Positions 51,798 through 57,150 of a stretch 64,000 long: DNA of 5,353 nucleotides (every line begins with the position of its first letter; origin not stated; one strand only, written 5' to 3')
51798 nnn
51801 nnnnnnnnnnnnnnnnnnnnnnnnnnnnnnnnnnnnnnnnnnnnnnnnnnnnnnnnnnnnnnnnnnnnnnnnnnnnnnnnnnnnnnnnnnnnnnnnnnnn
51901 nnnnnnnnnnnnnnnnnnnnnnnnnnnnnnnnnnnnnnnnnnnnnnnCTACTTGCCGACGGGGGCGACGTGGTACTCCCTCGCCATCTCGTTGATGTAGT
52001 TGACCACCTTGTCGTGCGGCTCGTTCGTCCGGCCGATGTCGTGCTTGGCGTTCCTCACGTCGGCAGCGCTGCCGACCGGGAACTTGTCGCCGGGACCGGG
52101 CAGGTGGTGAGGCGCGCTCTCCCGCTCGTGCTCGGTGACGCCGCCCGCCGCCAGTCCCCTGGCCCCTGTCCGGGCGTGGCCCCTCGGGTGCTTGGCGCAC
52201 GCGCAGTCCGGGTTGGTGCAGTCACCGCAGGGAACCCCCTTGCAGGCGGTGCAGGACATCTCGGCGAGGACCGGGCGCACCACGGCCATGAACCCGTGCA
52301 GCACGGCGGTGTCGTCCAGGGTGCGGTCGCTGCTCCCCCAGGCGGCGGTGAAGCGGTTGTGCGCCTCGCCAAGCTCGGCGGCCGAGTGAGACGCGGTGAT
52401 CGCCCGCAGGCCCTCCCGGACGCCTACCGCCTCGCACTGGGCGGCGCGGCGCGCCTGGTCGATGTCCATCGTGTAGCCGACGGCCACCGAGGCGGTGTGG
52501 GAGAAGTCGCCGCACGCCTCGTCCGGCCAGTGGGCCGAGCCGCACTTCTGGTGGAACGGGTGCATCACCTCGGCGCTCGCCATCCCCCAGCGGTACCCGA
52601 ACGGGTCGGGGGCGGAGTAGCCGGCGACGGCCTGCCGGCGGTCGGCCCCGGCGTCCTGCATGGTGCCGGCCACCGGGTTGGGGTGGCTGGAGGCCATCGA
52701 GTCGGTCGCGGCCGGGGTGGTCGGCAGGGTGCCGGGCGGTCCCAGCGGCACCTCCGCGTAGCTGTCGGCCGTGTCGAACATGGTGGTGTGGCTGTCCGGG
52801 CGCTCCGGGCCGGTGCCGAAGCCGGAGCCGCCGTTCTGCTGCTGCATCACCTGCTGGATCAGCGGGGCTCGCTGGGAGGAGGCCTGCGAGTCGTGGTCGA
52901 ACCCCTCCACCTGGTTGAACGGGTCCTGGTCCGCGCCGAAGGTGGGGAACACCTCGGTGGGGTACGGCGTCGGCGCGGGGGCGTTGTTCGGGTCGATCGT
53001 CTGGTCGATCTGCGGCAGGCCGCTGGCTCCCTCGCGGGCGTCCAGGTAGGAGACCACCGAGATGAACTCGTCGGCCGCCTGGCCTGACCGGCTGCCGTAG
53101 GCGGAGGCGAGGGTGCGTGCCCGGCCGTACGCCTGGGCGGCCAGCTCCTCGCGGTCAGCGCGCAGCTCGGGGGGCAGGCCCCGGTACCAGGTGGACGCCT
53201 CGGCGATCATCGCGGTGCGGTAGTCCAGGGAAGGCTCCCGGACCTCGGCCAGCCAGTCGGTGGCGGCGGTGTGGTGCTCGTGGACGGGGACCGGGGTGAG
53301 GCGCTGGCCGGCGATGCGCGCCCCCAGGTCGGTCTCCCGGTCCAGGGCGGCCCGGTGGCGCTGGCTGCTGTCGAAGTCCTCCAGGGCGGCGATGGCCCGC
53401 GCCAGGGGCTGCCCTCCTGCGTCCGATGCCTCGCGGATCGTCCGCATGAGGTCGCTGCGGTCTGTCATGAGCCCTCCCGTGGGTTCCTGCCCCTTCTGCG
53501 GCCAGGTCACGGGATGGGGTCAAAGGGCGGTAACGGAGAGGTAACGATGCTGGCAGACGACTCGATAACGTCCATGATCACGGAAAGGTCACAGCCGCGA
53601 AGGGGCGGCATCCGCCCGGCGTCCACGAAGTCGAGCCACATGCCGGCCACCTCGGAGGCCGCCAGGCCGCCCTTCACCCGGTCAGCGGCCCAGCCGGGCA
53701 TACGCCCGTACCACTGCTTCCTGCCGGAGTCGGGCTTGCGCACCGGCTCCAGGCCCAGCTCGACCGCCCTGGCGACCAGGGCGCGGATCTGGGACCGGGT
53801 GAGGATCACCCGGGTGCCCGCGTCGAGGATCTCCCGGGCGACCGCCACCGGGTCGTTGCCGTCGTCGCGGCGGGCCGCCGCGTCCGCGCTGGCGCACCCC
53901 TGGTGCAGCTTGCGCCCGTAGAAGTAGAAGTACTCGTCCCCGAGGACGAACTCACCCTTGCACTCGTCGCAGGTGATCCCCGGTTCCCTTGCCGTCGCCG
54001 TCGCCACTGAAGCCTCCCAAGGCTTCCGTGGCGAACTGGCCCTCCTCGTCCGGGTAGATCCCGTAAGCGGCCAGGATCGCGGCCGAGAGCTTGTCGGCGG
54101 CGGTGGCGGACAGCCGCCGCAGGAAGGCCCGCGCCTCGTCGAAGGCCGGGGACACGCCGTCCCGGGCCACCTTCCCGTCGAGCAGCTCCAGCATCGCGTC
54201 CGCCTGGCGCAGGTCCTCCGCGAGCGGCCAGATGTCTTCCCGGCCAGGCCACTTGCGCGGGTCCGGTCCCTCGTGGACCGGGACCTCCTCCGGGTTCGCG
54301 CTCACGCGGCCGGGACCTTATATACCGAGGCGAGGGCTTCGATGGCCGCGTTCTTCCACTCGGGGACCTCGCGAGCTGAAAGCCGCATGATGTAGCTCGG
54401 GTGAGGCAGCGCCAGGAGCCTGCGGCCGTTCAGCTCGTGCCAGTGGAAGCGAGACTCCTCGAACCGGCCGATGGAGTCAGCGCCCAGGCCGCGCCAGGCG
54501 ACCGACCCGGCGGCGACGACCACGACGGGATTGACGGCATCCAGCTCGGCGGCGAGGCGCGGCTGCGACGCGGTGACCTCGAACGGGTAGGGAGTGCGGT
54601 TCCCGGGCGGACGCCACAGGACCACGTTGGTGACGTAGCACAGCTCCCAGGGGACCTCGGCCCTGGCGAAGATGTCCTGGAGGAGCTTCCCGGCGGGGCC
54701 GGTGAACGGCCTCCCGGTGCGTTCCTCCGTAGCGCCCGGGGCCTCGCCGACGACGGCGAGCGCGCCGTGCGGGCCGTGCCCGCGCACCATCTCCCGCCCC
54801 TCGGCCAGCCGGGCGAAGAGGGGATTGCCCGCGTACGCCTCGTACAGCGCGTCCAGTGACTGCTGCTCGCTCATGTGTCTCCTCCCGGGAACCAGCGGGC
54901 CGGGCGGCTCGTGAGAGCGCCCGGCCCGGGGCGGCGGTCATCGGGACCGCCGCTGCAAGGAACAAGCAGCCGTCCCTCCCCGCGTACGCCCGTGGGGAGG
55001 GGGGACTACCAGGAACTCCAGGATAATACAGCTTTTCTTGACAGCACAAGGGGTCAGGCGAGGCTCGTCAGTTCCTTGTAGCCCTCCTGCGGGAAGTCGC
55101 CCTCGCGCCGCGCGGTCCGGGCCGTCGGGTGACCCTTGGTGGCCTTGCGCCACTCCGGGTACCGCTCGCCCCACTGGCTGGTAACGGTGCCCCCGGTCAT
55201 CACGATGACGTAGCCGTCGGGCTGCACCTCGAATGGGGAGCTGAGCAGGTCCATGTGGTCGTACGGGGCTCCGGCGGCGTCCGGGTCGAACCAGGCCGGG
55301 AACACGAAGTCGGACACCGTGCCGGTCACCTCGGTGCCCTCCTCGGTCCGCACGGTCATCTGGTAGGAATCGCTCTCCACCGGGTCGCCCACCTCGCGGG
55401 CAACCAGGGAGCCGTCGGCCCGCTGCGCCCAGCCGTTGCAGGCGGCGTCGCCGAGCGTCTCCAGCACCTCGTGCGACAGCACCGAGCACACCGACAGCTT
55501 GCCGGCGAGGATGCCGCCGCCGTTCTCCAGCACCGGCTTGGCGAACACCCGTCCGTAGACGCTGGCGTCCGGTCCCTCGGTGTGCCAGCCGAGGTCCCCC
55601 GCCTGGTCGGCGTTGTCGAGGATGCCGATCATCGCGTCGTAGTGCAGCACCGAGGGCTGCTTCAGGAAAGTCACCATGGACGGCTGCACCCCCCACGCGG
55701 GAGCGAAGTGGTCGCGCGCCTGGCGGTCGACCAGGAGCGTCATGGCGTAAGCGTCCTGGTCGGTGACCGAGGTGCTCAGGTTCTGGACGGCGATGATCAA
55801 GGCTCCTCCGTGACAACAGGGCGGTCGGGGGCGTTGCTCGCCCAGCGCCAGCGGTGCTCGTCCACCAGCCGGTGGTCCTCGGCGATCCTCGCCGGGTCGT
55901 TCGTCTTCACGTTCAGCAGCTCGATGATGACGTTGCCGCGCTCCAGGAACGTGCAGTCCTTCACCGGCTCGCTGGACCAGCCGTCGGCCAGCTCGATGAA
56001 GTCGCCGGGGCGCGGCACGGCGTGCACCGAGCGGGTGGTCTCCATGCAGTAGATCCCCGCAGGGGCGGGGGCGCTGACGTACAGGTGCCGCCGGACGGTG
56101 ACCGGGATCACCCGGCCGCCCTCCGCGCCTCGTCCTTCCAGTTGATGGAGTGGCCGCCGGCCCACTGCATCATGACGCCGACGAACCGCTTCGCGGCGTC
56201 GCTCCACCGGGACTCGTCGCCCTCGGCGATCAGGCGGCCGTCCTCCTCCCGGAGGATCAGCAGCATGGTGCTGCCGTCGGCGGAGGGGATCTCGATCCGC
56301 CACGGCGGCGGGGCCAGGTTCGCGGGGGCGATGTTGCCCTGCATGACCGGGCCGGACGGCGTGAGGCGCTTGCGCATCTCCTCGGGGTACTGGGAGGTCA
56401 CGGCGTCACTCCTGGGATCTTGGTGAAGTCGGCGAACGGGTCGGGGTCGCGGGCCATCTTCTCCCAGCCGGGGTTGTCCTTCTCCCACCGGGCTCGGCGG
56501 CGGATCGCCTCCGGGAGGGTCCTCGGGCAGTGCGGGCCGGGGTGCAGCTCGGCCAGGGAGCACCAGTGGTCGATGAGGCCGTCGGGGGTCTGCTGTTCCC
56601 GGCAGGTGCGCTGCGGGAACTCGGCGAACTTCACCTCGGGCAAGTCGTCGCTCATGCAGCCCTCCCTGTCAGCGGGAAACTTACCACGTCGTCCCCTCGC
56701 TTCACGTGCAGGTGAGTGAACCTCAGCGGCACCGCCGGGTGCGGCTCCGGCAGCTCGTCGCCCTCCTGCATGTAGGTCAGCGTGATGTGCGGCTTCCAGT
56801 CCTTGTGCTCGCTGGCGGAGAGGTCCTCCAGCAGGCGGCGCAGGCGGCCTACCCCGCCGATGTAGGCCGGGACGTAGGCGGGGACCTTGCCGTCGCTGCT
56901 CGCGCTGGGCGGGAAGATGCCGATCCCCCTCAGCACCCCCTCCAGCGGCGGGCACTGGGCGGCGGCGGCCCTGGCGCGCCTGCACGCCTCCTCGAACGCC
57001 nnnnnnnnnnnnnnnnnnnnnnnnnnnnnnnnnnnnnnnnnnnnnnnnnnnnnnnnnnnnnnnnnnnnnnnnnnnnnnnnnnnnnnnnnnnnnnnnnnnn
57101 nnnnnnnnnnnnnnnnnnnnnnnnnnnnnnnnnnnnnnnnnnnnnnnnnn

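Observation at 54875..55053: Motif copy on the plus strand between two minus-strand genes, flanked by two hairpins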

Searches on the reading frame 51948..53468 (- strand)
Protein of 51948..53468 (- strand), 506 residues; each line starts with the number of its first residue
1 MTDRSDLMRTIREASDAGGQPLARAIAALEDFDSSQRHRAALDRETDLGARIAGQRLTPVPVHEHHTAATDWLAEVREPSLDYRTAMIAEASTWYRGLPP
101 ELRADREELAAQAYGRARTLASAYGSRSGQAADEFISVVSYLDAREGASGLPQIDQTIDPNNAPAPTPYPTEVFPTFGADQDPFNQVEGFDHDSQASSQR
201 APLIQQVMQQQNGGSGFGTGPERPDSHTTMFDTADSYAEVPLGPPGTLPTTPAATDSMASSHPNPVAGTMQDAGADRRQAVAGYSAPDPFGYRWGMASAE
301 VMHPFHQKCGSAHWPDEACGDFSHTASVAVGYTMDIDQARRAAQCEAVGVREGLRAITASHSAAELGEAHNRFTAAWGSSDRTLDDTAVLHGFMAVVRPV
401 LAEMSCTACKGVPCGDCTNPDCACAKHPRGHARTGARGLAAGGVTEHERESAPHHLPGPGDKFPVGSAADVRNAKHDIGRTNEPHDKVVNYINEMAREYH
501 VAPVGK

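Call 11: search_protein_families(library=pfam, proteins=[window:51948-53468:-], max_evalue=0.01)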
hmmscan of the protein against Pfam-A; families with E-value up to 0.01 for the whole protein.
window:51948-53468:- (506 aa): 0 families

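Call 12: search_protein_families(library=phrogs, proteins=[window:51948-53468:-], max_evalue=0.01)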
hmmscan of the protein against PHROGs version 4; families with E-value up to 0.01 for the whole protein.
window:51948-53468:- (506 aa): 0 families

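Call 19: find_related_loci(query=window:51948-53468:-, collection=viral_contigs, flank=10000)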
Query window:51948-53468:- (506 aa) in viral_contigs; peptide patterns used: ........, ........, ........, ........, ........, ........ (x = any residue, [..] = any of these).
47 stretches matched a pattern; 23 encode a relative of the query (tblastn E <= 1e-3); 23 distinct loci.
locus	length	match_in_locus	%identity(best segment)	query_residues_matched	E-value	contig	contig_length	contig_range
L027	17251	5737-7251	77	1-506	0e+0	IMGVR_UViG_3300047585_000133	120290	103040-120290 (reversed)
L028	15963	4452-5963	74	1-505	0e+0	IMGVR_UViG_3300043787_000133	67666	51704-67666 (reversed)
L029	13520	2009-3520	73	1-505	0e+0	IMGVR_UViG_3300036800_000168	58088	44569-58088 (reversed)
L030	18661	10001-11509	74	1-505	0e+0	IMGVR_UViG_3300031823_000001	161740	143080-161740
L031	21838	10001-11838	65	1-505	0e+0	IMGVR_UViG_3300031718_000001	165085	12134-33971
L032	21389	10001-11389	66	1-505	4e-169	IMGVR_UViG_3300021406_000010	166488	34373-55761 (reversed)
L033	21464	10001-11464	61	1-501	2e-174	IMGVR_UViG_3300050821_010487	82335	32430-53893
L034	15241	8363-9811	49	1-505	1e-130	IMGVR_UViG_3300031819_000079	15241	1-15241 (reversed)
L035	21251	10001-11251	52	1-414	3e-116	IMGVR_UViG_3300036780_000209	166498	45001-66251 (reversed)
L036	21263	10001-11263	50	4-411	2e-105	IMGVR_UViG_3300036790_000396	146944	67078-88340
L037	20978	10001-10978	46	1-229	3e-49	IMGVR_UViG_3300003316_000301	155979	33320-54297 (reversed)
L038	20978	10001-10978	46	1-229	3e-49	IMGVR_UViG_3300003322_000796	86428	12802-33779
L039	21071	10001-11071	41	4-228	1e-42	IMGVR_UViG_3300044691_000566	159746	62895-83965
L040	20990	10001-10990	39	4-228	5e-41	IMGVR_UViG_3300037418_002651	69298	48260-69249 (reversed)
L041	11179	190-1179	39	4-228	5e-41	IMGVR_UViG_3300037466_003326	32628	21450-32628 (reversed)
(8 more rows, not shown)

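Call 43: search_solved_structures(query=window:51948-53468:-, max_evalue=0.01)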
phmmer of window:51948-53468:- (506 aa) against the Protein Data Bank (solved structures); distinct sequences matched with E-value up to 0.01: 0.

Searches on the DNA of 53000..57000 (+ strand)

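Call 6: search_dna_similar(query=window:53000-57000:+, collection=phages, mode=near, max_rows=20)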
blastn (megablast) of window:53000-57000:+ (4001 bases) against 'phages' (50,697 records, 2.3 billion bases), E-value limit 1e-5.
No match.
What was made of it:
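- Tried and rejected: Megablast of 53000-57000 against 50,697 phage records found no match (call 6).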

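Call 31: search_rna_families(source=window, start=54600, end=55300, threshold=evalue, max_evalue=1)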
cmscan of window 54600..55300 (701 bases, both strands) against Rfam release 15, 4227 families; matches with E-value up to 1: 0.
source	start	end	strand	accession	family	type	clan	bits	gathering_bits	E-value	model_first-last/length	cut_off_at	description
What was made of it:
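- On Any described RNA family (Rfam 15): No match in 54600-55300 on either strand (call 31).
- Tried and rejected: Rfam gave nothing (call 31).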

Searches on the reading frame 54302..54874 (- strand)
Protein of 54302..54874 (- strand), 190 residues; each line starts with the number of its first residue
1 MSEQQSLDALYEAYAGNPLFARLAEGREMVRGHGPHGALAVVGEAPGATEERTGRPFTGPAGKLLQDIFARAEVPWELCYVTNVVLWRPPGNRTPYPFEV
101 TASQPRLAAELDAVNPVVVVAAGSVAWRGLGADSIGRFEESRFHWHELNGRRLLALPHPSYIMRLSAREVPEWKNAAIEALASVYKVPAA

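Call 11: search_protein_families(library=pfam, proteins=[window:54302-54874:-], max_evalue=0.01)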
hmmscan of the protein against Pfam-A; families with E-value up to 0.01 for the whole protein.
window:54302-54874:- (190 aa): 1 family
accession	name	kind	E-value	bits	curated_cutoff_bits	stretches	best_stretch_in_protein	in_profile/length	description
PF03167.25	UDG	-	7.5e-28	97.8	24.3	1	36-181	7-140/141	Uracil DNA glycosylase superfamily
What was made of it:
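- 54302..54874 (-): udg (190 aa), the first gene of the unit served by the cassette. Pfam PF03167, 7.5e-28 (call 11).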

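Call 12: search_protein_families(library=phrogs, proteins=[window:54302-54874:-], max_evalue=0.01)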
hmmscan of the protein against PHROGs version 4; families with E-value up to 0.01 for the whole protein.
window:54302-54874:- (190 aa): 0 families

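Call 18: find_related_loci(query=window:54302-54874:-, collection=viral_contigs, flank=10000)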
Query window:54302-54874:- (190 aa) in viral_contigs; peptide patterns used: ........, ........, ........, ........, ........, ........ (x = any residue, [..] = any of these).
21 stretches matched a pattern; 17 encode a relative of the query (tblastn E <= 1e-3); 17 distinct loci.
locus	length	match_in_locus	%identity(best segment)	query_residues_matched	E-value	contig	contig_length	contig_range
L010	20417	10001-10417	42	30-165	2e-21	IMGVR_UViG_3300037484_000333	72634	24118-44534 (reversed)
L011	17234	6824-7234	37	27-164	6e-21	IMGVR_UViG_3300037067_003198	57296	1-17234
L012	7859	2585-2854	48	39-128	4e-20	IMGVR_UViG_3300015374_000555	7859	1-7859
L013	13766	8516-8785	48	39-128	4e-20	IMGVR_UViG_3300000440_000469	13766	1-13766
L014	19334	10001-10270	48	39-128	4e-20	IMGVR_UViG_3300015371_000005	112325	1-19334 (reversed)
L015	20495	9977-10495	35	8-169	9e-20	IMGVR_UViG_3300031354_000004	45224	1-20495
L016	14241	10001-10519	35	8-169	9e-20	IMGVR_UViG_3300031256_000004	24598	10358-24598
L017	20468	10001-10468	35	34-164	2e-19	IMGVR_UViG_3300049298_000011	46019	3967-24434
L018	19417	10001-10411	34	34-166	5e-17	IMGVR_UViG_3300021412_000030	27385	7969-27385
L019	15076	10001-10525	35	32-186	1e-16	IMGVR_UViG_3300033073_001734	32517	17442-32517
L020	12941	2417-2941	36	32-186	1e-16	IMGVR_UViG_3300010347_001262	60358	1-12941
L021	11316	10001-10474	34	30-162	2e-19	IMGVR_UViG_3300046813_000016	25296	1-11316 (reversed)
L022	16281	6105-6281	46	34-92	2e-14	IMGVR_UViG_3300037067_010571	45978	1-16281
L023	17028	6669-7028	33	38-148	2e-12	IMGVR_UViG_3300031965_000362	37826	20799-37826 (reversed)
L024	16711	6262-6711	31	26-164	1e-10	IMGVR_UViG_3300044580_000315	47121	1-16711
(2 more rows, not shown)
